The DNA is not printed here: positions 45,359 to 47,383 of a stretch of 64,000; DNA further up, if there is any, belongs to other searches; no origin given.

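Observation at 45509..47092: HTH + Pro/Glu-rich linker + GspE-N-like domain with a degenerate Walker A: a pseudo-ATPase DNA-binding fusion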

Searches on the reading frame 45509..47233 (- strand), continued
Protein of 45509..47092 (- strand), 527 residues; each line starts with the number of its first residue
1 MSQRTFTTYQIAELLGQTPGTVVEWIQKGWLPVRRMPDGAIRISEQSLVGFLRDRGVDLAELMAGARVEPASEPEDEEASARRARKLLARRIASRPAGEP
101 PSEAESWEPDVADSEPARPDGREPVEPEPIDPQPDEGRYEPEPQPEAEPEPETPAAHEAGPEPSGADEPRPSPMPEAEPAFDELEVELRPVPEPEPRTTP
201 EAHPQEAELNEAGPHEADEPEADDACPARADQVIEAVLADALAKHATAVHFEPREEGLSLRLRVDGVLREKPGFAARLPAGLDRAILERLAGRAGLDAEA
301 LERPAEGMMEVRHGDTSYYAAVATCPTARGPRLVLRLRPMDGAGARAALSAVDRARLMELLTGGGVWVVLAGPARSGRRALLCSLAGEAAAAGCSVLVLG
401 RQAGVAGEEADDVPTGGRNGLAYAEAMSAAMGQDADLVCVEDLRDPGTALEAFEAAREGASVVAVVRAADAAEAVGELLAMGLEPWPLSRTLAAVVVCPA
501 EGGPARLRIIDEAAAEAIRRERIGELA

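Call 61: find_encoding_contigs(protein=P0002, flank=5000, max_places=2)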
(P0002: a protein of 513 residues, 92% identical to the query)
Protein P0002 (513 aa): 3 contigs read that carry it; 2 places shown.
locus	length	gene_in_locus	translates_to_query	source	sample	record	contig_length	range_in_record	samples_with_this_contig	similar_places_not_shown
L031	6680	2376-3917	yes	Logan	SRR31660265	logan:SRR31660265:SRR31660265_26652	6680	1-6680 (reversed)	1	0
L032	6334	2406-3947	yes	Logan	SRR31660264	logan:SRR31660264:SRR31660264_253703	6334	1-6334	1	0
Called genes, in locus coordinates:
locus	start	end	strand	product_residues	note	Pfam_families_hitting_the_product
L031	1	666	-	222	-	?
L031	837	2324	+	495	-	-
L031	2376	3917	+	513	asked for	PF12728:HTH_17 (weak), PF00437:T2SSE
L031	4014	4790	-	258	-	-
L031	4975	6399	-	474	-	PF14691:Fer4_20, PF01262:AlaDh_PNT_C (faint), PF00070:Pyr_redox (faint), PF07992:Pyr_redox_2, PF13450:NAD_binding_8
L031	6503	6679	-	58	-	?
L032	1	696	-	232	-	?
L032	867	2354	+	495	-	-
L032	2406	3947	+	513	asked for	PF12728:HTH_17 (weak), PF00437:T2SSE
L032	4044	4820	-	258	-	-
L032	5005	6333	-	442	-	?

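Call 64: find_homologous_proteins(query=A5, max_evalue=1e-40)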
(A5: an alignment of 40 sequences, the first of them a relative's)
Query A5 (40 sequences) (527 aa, profile of the alignment): 17 proteins with E <= 1e-40 among 8000 candidates.
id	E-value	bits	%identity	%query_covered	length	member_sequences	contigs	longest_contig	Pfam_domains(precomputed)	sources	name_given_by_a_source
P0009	1.9e-160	554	52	12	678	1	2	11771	PF00437.27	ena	-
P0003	2.1e-157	543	48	59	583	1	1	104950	PF12728.14,PF00437.27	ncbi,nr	ncbi:MAG: Flp pilus assembly complex ATPase component TadA [Phycisphaerae bacterium]|nr:Flp pilus as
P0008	5.0e-139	483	34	94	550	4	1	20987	PF00437.27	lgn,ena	-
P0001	3.0e-125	437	100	100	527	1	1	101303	PF12728.14,PF00437.27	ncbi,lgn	-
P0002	2.7e-124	434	92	100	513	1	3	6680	PF12728.14,PF00437.27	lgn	-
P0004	7.7e-119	416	42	47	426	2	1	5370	PF12728.14,PF00437.27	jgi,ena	-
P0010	3.6e-100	355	30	50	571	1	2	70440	PF05157.21,PF00437.27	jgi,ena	-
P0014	9.2e-92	327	29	54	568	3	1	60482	PF05157.21,PF00437.27,PF13191.13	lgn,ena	-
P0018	2.3e-86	309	27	52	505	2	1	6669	PF05157.21,PF00437.27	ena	-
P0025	1.1e-85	307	21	63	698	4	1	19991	PF00437.27,PF00072.31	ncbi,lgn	-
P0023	1.4e-85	306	23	54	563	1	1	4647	PF00437.27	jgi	-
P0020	9.5e-84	300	31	46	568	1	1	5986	PF05157.21,PF00437.27,PF25199.2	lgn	-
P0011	2.5e-83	299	30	52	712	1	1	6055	PF13847.13,PF05157.21,PF13649.13,PF00437.27,PF01135.26,PF08241.19,PF08242.19,PF25199.2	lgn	-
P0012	5.8e-81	291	30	50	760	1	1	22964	PF05157.21,PF13649.13,PF00437.27,PF01135.26,PF08241.19,PF25199.2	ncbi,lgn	-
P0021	3.2e-78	282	31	50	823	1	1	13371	PF05157.21,PF00437.27,PF00072.31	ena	-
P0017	1.5e-77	280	28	51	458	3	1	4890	PF00437.27,PF13604.13,PF13191.13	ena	-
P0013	1.5e-65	240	27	55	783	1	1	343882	PF05157.21,PF00437.27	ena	-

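Call 65: list_cluster_members(proteins=[P0027, P0028, P0029, P0031, P0036, P0039, P0088, P0114, P0133, P0155])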
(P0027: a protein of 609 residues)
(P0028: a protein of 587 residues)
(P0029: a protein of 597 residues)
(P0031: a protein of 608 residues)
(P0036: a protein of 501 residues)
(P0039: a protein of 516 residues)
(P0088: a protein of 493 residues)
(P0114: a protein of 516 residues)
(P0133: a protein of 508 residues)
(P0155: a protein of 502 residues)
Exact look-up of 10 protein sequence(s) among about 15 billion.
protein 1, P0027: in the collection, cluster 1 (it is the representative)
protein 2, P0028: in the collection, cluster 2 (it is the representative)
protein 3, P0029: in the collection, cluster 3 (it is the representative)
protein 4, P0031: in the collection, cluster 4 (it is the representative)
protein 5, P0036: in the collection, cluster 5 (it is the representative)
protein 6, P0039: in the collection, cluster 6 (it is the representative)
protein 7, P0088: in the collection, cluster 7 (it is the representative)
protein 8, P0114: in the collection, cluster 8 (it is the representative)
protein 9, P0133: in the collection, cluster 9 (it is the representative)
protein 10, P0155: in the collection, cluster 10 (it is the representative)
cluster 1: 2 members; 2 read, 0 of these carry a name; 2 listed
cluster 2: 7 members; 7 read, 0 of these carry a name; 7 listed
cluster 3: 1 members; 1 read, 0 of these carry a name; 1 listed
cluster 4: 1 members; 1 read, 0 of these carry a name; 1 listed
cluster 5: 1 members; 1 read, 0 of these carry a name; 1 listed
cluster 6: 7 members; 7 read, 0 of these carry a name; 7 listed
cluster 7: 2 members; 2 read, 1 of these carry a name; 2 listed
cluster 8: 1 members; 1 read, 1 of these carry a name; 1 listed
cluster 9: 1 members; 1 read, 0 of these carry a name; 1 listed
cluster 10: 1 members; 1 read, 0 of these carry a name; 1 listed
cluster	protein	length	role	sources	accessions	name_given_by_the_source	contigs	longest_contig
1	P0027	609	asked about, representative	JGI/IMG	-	-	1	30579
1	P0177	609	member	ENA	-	-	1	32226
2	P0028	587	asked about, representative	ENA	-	-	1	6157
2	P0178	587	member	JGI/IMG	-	-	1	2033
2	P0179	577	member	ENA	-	-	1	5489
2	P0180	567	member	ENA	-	-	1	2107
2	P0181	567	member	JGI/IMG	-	-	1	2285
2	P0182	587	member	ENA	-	-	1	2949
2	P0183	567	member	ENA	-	-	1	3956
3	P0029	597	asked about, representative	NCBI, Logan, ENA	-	-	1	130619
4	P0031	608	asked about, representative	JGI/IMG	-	-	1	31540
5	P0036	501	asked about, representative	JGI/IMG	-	-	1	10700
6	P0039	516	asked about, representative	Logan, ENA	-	-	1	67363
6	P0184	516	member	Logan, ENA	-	-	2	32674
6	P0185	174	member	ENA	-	-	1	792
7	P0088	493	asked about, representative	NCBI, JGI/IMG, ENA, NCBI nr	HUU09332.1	MAG TPA: ATPase, T2SS/T4P/T4SS family [Phycisphaerae bacterium] | ATPase, T2SS/T4P/T4SS family [Phycisphaerae bacterium]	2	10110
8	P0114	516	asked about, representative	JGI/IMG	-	type II secretory ATPase GspE/PulE/Tfp pilus assembly ATPase PilB-like protein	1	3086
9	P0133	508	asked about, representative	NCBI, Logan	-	-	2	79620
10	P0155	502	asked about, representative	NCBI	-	-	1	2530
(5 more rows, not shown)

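Call 66: find_encoding_contigs(protein=P0029, flank=10000, max_places=1)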
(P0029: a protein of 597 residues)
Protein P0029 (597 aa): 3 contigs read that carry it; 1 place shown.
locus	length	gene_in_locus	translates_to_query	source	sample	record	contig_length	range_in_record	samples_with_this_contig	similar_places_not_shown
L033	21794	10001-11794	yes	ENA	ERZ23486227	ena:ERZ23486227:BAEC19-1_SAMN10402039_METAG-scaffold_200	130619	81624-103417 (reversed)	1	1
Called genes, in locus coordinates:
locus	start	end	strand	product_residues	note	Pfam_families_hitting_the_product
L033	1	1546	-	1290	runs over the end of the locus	PF05359:DUF748, PF13116:YhdP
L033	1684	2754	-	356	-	PF01926:MMR_HSR1, PF06071:YchF-GTPase_C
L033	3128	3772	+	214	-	PF00677:Lum_binding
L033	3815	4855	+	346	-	PF04166:PdxA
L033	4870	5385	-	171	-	PF00578:AhpC-TSA, PF08534:Redoxin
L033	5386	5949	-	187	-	PF00578:AhpC-TSA (faint), PF00085:Thioredoxin, PF13098:Thioredoxin_2, PF13905:Thioredoxin_8 (weak)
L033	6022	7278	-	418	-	PF03773:ArsP_1, PF00403:HMA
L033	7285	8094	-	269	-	PF09674:DUF2400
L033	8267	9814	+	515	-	-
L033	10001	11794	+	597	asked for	PF12728:HTH_17, PF00437:T2SSE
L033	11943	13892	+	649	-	PF00456:Transketolase_N, PF13292:DXP_synthase_N (faint), PF00676:E1_dh, PF02779:Transket_pyr, PF02780:Transketolase_C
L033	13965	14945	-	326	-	-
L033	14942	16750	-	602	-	-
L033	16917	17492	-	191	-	PF00117:GATase, PF07722:Peptidase_C26 (faint)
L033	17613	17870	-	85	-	PF01106:NifU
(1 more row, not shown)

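Call 67: find_encoding_contigs(protein=P0133, flank=10000, max_places=1)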
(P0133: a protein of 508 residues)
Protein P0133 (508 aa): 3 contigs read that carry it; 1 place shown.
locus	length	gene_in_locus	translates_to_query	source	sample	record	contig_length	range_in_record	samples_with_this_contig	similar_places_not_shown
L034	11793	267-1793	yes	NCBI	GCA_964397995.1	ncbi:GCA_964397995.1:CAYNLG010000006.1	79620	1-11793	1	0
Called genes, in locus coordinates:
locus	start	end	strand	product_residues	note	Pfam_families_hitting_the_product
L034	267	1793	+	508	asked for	PF00437:T2SSE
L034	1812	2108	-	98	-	-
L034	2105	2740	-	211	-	PF00515:TPR_1 (faint), PF07719:TPR_2 (faint), PF13176:TPR_7 (faint), PF13424:TPR_12 (weak), PF13432:TPR_16, PF14559:TPR_19 (weak), PF13432:TPR_16, PF14559:TPR_19 (weak), +11 more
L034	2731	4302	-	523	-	PF00535:Glycos_transf_2, PF13641:Glyco_tranf_2_3 (weak)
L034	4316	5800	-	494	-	PF07721:TPR_4 (faint), PF13424:TPR_12 (faint), PF13432:TPR_16 (weak), PF14559:TPR_19 (weak), PF00534:Glycos_transf_1, PF13692:Glyco_trans_1_4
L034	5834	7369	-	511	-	PF00535:Glycos_transf_2, PF13641:Glyco_tranf_2_3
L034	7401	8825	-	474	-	PF00669:Flagellin_N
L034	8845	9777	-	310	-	-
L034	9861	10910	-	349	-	-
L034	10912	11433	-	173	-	PF05130:FlgN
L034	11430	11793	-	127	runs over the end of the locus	PF10135:Rod-binding (weak)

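Call 76: search_protein_families(library=pfam, alignment_id=A5, max_evalue=0.01)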
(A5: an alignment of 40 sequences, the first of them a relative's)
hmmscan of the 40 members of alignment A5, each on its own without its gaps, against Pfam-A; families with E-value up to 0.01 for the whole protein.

A. member 1, P0001 (527 aa): 2 families
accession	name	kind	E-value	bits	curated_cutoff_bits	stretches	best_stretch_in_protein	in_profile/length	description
PF00437.27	T2SSE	-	7.3e-24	84.5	24.9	1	232-496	10-273/370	Type II/IV secretion system protein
PF12728.13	HTH_17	-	7.5e-06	26.6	27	1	6-55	2-50/51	Helix-turn-helix domain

B. families by the number of members that match (of 40 scanned): 23 families
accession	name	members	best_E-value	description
PF00437.27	T2SSE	40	2e-82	Type II/IV secretion system protein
PF12728.13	HTH_17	37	4.2e-10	Helix-turn-helix domain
PF13191.12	AAA_16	8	5.7e-06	AAA ATPase domain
PF13086.12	AAA_11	3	0.0005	AAA domain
PF13401.12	AAA_22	3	0.00099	AAA domain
PF00376.29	MerR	2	0.00013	MerR family regulatory protein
PF13411.12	MerR_1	2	0.00038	MerR HTH family regulatory protein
PF13604.12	AAA_30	2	0.0004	AAA domain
PF13384.12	HTH_23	2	0.0013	Homeodomain-like domain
PF25199.1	nSTAND_NTPase5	2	0.0025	Novel STAND NTPase 5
PF20720.3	nSTAND3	1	0.0002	Novel STAND NTPase 3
PF13555.12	AAA_29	1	0.00051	P-loop containing region of AAA domain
PF24035.1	DUF7344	1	0.00089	Domain of unknown function (DUF7344)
PF13338.12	AbiEi_4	1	0.001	Transcriptional regulator, AbiEi antitoxin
PF13173.12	AAA_14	1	0.0021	AAA domain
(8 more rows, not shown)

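Call 77: search_protein_families(library=padloc, proteins=[window:45509-47092:-], max_evalue=0.01)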
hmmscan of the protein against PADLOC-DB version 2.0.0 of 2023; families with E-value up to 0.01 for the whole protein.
window:45509-47092:- (527 aa): 1 family
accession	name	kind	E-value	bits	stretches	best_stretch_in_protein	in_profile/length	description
PDLC04133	mad1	-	0.00019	19.6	1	2-54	2-53/60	mads_1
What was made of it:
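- Tried and rejected: Defence system: PADLOC gave only a weak HTH hit to mad1, E 2e-4 (call 77).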
